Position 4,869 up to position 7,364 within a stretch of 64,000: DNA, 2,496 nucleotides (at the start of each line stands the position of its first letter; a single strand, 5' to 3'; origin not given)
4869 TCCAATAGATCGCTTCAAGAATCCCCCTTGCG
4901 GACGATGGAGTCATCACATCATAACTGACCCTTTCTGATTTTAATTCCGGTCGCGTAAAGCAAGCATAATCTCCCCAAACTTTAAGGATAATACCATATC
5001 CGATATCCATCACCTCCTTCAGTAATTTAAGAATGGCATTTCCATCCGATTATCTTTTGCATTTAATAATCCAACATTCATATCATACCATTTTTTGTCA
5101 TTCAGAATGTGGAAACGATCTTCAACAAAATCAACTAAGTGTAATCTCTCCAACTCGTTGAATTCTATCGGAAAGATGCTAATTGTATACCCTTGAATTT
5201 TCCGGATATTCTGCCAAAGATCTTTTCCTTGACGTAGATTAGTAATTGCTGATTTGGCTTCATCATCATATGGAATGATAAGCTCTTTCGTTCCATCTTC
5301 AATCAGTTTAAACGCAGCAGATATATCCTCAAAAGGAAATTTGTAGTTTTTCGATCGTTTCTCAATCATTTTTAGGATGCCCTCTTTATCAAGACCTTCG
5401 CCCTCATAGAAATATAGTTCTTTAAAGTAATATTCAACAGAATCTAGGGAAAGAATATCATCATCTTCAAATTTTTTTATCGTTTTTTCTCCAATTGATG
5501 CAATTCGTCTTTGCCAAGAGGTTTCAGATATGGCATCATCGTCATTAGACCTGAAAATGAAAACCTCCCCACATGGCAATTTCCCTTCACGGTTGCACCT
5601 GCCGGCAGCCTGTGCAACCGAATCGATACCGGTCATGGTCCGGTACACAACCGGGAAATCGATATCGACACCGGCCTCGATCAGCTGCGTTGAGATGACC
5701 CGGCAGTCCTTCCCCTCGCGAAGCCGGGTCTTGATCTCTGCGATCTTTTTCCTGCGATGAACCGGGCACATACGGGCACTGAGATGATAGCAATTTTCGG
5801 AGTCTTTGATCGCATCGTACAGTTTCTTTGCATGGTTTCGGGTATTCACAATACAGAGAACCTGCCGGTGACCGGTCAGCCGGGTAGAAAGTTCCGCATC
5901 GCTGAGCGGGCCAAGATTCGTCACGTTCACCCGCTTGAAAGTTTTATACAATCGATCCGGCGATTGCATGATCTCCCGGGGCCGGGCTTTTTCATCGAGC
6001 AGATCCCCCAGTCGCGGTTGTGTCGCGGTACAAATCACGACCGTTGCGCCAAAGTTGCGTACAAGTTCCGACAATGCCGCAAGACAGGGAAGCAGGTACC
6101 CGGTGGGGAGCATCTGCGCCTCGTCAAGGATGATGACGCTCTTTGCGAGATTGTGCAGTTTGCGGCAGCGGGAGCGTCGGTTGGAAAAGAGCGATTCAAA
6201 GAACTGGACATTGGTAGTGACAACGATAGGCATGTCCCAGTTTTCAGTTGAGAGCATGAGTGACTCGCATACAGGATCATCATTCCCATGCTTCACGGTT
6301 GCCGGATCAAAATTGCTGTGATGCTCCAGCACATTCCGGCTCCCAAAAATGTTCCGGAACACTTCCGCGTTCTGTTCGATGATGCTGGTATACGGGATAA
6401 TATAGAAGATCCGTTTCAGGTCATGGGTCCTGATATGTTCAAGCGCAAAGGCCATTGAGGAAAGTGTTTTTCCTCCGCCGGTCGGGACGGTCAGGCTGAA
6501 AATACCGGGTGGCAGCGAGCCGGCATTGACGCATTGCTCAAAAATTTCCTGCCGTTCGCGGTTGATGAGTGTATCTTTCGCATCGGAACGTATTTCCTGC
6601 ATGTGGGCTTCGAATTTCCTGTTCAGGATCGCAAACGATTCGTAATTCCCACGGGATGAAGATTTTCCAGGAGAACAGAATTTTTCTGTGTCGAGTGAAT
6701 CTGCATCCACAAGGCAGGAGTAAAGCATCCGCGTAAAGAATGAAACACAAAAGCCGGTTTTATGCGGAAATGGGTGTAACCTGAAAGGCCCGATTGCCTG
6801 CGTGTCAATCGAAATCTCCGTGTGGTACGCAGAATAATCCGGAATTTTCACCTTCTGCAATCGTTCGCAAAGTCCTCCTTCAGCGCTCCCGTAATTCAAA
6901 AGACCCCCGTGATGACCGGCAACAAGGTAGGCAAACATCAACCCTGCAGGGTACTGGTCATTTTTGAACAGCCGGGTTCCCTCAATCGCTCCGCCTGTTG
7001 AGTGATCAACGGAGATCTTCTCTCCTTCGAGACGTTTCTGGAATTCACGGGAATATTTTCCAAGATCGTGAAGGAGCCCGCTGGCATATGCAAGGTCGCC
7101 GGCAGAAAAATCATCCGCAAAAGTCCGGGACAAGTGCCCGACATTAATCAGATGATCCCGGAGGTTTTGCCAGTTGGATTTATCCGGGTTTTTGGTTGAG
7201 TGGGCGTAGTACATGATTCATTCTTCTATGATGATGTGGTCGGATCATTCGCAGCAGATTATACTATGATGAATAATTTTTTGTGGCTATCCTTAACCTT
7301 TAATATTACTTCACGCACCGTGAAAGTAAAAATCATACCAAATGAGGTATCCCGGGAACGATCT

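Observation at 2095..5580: Abrupt low-GC cassette inside the type I-C cas operon, with both breakpoints inside intact ORFs (cas7 and cas3)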

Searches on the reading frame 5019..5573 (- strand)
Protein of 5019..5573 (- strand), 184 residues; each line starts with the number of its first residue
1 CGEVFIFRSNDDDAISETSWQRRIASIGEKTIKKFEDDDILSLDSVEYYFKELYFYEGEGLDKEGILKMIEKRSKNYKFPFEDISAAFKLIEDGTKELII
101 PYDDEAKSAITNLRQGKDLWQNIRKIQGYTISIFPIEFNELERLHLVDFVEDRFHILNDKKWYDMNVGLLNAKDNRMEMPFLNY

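Call 28: find_homologous_proteins(query=window:5019-5573:-, max_evalue=0.00001)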
Query window:5019-5573:- (184 aa): 2 proteins with E <= 0.00001 among 32 candidates.
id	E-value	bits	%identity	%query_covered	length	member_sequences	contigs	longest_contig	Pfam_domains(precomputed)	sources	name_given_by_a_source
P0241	2.3e-117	408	100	100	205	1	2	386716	-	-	-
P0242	7.3e-74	266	100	67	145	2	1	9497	-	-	-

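Call 37: search_protein_representatives(protein=window:5019-5573:-)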
Query: 184 residues. Proteins with E-value up to 0.001 (for the whole library): 780; up to 1e-10: 168; up to 1e-30: 4. The best 150 are listed.
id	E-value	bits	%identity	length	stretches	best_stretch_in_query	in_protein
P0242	2.3e-74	266.0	100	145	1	1-124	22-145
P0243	1.1e-40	156.2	47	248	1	2-182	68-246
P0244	4.0e-37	144.7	43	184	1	1-179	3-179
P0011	6.6e-35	137.5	45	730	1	2-169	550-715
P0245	8.8e-30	120.8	39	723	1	2-170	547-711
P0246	1.2e-25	107.2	38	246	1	17-173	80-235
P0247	1.4e-23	100.5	37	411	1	2-170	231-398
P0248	1.8e-22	96.9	37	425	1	16-170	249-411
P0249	1.9e-22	96.8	33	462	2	2-175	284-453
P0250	9.5e-22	94.6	38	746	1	2-170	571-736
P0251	1.0e-21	94.5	37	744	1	2-170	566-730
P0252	1.1e-21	94.4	37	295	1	2-169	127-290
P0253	6.4e-21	91.9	37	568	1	3-172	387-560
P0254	4.4e-20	89.2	34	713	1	2-172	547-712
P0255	1.5e-19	87.4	34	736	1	2-175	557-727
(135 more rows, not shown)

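Call 58: find_encoding_contigs(protein=P0241, flank=6000, max_places=4)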
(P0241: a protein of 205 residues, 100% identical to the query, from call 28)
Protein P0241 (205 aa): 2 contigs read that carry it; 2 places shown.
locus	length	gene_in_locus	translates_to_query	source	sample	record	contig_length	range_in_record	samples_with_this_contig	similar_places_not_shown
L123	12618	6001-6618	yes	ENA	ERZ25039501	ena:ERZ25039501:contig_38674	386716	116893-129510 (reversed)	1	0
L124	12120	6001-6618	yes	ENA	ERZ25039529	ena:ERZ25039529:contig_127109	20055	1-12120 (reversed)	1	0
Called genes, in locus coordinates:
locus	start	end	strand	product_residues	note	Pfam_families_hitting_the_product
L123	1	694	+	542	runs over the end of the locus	PF00890:FAD_binding_2, PF03486:HI0933_like (faint), PF07992:Pyr_redox_2 (faint), PF02910:Succ_DH_flav_C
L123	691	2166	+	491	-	PF13085:Fer2_3, PF13510:Fer2_4 (weak), PF13237:Fer4_10 (faint), PF12838:Fer4_7 (weak), PF13183:Fer4_8, PF13187:Fer4_9, PF13534:Fer4_17 (weak), PF02754:CCG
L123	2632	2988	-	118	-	PF01934:HepT-like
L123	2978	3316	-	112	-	PF01909:NTP_transf_2, PF18765:Polbeta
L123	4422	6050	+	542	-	PF01966:HD, PF00270:DEAD, PF04851:ResIII, PF22590:Cas3-like_C_2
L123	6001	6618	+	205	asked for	-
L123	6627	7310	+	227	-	PF09704:Cas_Cas5d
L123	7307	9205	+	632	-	PF09709:Cas_Csd1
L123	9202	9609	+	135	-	PF05107:Cas_Cas7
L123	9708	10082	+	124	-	PF05107:Cas_Cas7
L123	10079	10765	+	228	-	PF01930:Cas_Cas4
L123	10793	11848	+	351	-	PF01867:Cas_Cas1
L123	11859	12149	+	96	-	PF09827:CRISPR_Cas2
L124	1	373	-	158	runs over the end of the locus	PF08899:DUF1844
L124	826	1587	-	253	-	PF12704:MacB_PCD, PF02687:FtsX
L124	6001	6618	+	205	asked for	-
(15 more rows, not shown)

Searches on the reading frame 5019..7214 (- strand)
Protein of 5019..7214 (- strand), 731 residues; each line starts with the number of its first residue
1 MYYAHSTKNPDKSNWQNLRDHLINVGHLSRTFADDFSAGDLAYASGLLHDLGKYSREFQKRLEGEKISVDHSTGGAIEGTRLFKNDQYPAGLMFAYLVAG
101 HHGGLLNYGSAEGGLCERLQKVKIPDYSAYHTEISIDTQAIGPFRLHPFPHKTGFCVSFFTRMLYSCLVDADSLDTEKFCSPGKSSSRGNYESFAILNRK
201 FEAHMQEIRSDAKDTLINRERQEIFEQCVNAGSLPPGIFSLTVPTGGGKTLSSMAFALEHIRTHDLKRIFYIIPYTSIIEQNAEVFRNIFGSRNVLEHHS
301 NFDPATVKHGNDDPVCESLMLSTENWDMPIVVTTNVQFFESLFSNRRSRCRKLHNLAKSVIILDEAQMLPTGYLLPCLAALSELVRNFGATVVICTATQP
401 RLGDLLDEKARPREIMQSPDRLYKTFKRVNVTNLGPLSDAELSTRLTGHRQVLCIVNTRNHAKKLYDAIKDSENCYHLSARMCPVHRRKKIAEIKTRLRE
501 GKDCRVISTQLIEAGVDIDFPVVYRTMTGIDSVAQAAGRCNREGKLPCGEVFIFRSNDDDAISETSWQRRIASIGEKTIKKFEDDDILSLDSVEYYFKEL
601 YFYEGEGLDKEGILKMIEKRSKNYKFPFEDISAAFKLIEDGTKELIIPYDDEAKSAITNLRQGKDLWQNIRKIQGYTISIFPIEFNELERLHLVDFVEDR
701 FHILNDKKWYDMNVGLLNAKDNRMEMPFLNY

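Call 4: search_protein_families(library=ncbifam, proteins=[window:5019-7214:-])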
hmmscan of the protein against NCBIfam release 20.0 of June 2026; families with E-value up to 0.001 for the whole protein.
window:5019-7214:- (731 aa): 5 families
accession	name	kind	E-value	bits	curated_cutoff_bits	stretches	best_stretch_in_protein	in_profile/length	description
TIGR01587.1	cas3_core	equivalog_domain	2.6e-42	145.3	102.45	1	241-561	4-339/358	CRISPR-associated helicase Cas3'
TIGR02621.3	cas3_GSU0051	exception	3.6e-30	105.5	400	1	359-566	169-397/854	type I-G CRISPR-associated helicase/endonuclease Cas3g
TIGR01596.1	cas3_HD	equivalog_domain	1.6e-26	93.4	43.45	1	18-176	1-177/178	CRISPR-associated endonuclease Cas3''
NF007248.0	PRK09694.1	equivalog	7.2e-06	24.3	569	0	451-543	562-662/878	CRISPR-associated helicase/endonuclease Cas3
TIGR00277.1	HDIG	domain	0.00045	20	27.6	1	16-76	3-62/84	HDIG domain-containing metalloprotein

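Call 7: find_homologous_proteins(query=window:5019-7214:-, max_evalue=1e-10)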
Query window:5019-7214:- (731 aa): 8000 proteins with E <= 1e-10 among 8000 candidates; the best 120 are listed.
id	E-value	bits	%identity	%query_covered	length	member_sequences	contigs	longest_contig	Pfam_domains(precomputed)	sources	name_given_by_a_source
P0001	0.0e+0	1695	100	100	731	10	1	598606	PF00270.36,PF01966.29,PF00271.38,PF22590.3,PF04851.22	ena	-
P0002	0.0e+0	1283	78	98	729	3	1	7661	PF00270.36,PF01966.29,PF00271.38,PF22590.3,PF04851.22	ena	-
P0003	0.0e+0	1257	77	98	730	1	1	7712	PF00270.36,PF01966.29,PF00271.38,PF22590.3,PF04851.22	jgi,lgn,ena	-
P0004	0.0e+0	1247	76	98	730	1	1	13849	PF00270.36,PF01966.29,PF00271.38,PF22590.3,PF04851.22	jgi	jgi:CRISPR-associated helicase Cas3/CRISPR-associated endonuclease Cas3-HD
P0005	0.0e+0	1237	76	98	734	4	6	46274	PF00270.36,PF01966.29,PF00271.38,PF22590.3,PF04851.22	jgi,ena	jgi:CRISPR-associated endonuclease/helicase Cas3/CRISPR-associated endonuclease Cas3-HD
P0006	0.0e+0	1236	73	100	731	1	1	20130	PF00270.36,PF01966.29,PF00271.38,PF22590.3,PF04851.22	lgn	-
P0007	0.0e+0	1233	76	98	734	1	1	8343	PF00270.36,PF01966.29,PF00271.38,PF22590.3,PF04851.22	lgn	-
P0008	0.0e+0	1232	76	98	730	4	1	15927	PF00270.36,PF01966.29,PF00271.38,PF22590.3,PF04851.22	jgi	jgi:CRISPR-associated endonuclease/helicase Cas3/CRISPR-associated endonuclease Cas3-HD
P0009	0.0e+0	1224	75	98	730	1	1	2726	PF00270.36,PF01966.29,PF00271.38,PF22590.3,PF04851.22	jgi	jgi:CRISPR-associated helicase Cas3/CRISPR-associated endonuclease Cas3-HD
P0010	0.0e+0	1223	76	98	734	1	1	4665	PF00270.36,PF01966.29,PF00271.38,PF22590.3,PF04851.22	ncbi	-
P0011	0.0e+0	1213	74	98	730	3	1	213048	PF00270.36,PF01966.29,PF00271.38,PF22590.3,PF04851.22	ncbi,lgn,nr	ncbi:MAG: CRISPR-associated helicase Cas3' [Methanoregula sp.]|nr:CRISPR-associated helicase Cas3' [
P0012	0.0e+0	1200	74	98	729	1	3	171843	PF00270.36,PF01966.29,PF00271.38,PF22590.3,PF04851.22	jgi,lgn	jgi:CRISPR-associated endonuclease/helicase Cas3/CRISPR-associated endonuclease Cas3-HD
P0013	0.0e+0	1199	74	98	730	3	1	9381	PF00270.36,PF01966.29,PF00271.38,PF22590.3,PF04851.22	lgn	-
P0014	0.0e+0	1195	73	98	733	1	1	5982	PF00270.36,PF01966.29,PF00271.38,PF22590.3,PF04851.22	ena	-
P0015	0.0e+0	1195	73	98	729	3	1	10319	PF00270.36,PF01966.29,PF00271.38,PF22590.3,PF04851.22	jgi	-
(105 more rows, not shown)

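Call 11: find_encoding_contigs(protein=P0002, flank=10000, max_places=3)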
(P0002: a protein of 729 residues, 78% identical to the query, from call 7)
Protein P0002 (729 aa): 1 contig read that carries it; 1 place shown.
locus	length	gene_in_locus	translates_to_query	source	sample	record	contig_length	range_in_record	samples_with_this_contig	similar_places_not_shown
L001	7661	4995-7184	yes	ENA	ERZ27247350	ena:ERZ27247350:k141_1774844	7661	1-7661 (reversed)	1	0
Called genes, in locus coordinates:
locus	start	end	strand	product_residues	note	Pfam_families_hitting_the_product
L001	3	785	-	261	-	?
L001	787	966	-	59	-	-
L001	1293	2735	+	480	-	PF03435:Sacchrp_dh_NADP, PF16653:Sacchrp_dh_C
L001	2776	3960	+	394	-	PF00278:Orn_DAP_Arg_deC, PF01168:Ala_racemase_N (weak), PF02784:Orn_Arg_deC_N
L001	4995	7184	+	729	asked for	PF01966:HD, PF00270:DEAD, PF04851:ResIII, PF00271:Helicase_C (weak), PF22590:Cas3-like_C_2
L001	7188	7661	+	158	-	?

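Call 12: find_encoding_contigs(protein=P0006, flank=10000, max_places=3)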
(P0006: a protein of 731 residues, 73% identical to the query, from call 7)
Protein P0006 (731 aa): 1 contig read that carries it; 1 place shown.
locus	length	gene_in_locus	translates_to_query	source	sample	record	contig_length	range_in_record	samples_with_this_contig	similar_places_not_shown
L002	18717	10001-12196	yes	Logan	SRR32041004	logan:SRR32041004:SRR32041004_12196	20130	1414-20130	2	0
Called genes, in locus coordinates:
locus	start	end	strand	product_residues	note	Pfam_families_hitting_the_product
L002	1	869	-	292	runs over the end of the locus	PF02082:Rrf2 (weak), PF03444:WHD_HrcA, PF08279:HTH_11 (weak), PF00571:CBS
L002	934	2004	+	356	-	PF17835:NOG1_N, PF00350:Dynamin_N (faint), PF01926:MMR_HSR1, PF02421:FeoB_N, PF06858:NOG1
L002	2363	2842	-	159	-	-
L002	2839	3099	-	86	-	-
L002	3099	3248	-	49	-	-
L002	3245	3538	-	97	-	-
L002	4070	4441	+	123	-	PF12802:MarR_2 (weak)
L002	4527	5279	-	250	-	PF24038:DUF7347 (faint), PF12840:HTH_20 (weak), PF01022:HTH_5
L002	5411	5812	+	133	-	PF07747:MTH865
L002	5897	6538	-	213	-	-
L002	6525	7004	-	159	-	-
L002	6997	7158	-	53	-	-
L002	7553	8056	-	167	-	-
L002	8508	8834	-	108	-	PF02452:PemK_toxin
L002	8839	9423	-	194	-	-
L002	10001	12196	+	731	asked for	PF01966:HD (weak), PF00270:DEAD, PF04851:ResIII, PF00271:Helicase_C (weak), PF22590:Cas3-like_C_2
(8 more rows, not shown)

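Call 13: find_related_loci(query=window:5019-7214:-, collection=genome_contigs, flank=10000)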
Query window:5019-7214:- (731 aa) in genome_contigs; peptide patterns used: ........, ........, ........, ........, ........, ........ (x = any residue, [..] = any of these).
60 stretches matched a pattern; 36 encode a relative of the query (tblastn E <= 1e-3); 36 distinct loci.
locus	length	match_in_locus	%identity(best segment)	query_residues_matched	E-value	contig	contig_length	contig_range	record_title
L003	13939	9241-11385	76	1-716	0e+0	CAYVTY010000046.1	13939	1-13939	MAG TPA_asm: uncultured Methanoregula sp. isolate binchicken_co3_321 genome assembly, contig: NODE_14202_length_13939_co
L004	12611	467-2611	74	1-716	0e+0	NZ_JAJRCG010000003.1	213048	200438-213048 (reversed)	MAG: Methanoregula sp. isolate OWC_0058 OWC_0058_scaffold00010, whole genome shotgun sequence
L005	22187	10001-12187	67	1-730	0e+0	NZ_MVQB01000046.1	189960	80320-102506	MAG: Methanoregula sp. PtaB.Bin085 A4E33_contig000046, whole genome shotgun sequence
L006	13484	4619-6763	67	1-720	0e+0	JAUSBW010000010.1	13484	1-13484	MAG: Methanoregula sp. isolate E9_concoct.bin.36 E9_k141_11702, whole genome shotgun sequence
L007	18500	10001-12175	64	2-731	0e+0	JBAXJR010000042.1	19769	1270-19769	MAG: Methanomicrobiales archaeon isolate ELA380 MAG380_42, whole genome shotgun sequence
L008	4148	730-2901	63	1-722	0e+0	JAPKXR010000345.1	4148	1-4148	MAG: Methanomicrobiales archaeon isolate LacPavin_0920_WC90_MAG_50_10 LacPavin_0920_WC90_scaffold_1468675, whole genome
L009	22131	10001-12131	66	1-718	0e+0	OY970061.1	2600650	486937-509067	MAG: uncultured Methanoregulaceae archaeon isolate MFD01231.bin.c.5 genome assembly, chromosome: 1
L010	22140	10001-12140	84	2-716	0e+0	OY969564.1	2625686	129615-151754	MAG: uncultured Methanoregulaceae archaeon isolate MFD02138.bin.c.1 genome assembly, chromosome: 1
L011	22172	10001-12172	50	2-720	0e+0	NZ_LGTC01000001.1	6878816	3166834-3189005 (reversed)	Pseudobacteroides cellulosolvens ATCC 35603 = DSM 2933 ctg1, whole genome shotgun sequence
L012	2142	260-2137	49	2-632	0e+0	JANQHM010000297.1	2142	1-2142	MAG: Candidatus Gastranaerophilales bacterium isolate PL23b_bin.96 k99_2531430, whole genome shotgun sequence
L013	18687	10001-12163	44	1-716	0e+0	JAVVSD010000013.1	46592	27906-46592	MAG: Oscillospiraceae bacterium isolate CGS10Y2-bin10 NODE_661_length_46592_cov_10.936395, whole genome shotgun sequence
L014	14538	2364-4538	44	1-716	0e+0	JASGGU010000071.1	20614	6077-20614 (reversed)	MAG: Lachnospiraceae bacterium isolate 5H098 JMF-2111-06-0005.hyb.bin.98_70, whole genome shotgun sequence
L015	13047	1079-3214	44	3-716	0e+0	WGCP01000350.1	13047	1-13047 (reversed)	MAG: Desulfobulbaceae bacterium isolate S145_10 k151_35655, whole genome shotgun sequence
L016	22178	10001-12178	44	1-717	2e-179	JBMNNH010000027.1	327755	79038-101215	MAG: Acetivibrionales bacterium isolate SBF912LR0HQ0143 contig_61667, whole genome shotgun sequence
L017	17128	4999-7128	43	1-726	1e-168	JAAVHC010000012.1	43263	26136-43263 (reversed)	MAG: Oscillibacter sp. isolate Mgla_MAG_ref_444 c_000000033353, whole genome shotgun sequence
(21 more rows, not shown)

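Call 47: find_related_loci(query=A1, collection=metagenome_contigs, flank=10000)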
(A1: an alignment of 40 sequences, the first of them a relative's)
Query A1 (731 aa) in metagenome_contigs; peptide patterns used: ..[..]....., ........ (x = any residue, [..] = any of these).
600 stretches matched a pattern (row limit reached: there are more); 240 encode a relative of the query (tblastn E <= 1e-3); the best 80 are kept; 80 distinct loci.
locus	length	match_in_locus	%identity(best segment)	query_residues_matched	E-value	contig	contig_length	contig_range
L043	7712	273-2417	77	1-716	0e+0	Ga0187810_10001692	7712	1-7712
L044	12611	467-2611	74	1-716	0e+0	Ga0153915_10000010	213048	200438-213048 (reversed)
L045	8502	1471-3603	68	1-716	0e+0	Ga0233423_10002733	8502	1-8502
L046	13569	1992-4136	68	1-716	0e+0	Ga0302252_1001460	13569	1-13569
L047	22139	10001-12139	73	2-716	0e+0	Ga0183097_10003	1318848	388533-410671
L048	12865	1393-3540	63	1-721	0e+0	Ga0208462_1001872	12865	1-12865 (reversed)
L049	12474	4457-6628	61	1-729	0e+0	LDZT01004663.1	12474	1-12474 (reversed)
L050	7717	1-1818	72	109-716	0e+0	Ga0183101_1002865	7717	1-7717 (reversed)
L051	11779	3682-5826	61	1-720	0e+0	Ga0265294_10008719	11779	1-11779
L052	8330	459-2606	60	1-722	0e+0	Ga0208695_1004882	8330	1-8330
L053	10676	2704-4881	58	1-729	0e+0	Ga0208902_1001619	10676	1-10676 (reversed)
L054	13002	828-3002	57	1-729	0e+0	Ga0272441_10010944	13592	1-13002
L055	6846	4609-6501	66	1-636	0e+0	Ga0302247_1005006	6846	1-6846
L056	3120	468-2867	51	1-718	0e+0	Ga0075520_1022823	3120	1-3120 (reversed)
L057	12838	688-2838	59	1-721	0e+0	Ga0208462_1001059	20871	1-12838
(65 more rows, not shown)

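Call 62: search_protein_families(library=pfam, proteins=[window:5019-7214:-])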
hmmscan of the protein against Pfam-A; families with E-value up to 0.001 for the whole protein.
window:5019-7214:- (731 aa): 6 families
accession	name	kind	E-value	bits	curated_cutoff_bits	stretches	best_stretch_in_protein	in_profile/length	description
PF22590.2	Cas3-like_C_2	-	4.8e-17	62.6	27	1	450-544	3-105/106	CRISPR-associated nuclease/helicase Cas3, C-terminal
PF00270.35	DEAD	-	1.6e-13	51.2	26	1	241-400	19-161/167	DEAD/DEAH box helicase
PF01966.28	HD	-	6e-09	36.6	22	1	20-127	3-112/116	HD domain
PF04851.21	ResIII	-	1.6e-08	35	22.5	1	240-371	27-139/164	Type III restriction enzyme, res subunit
PF00271.37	Helicase_C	-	1.1e-06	29.3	23.5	1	448-544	14-110/110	Helicase conserved C-terminal domain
PF02562.22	PhoH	-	0.00087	19.3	27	0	238-276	21-59/205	PhoH-like protein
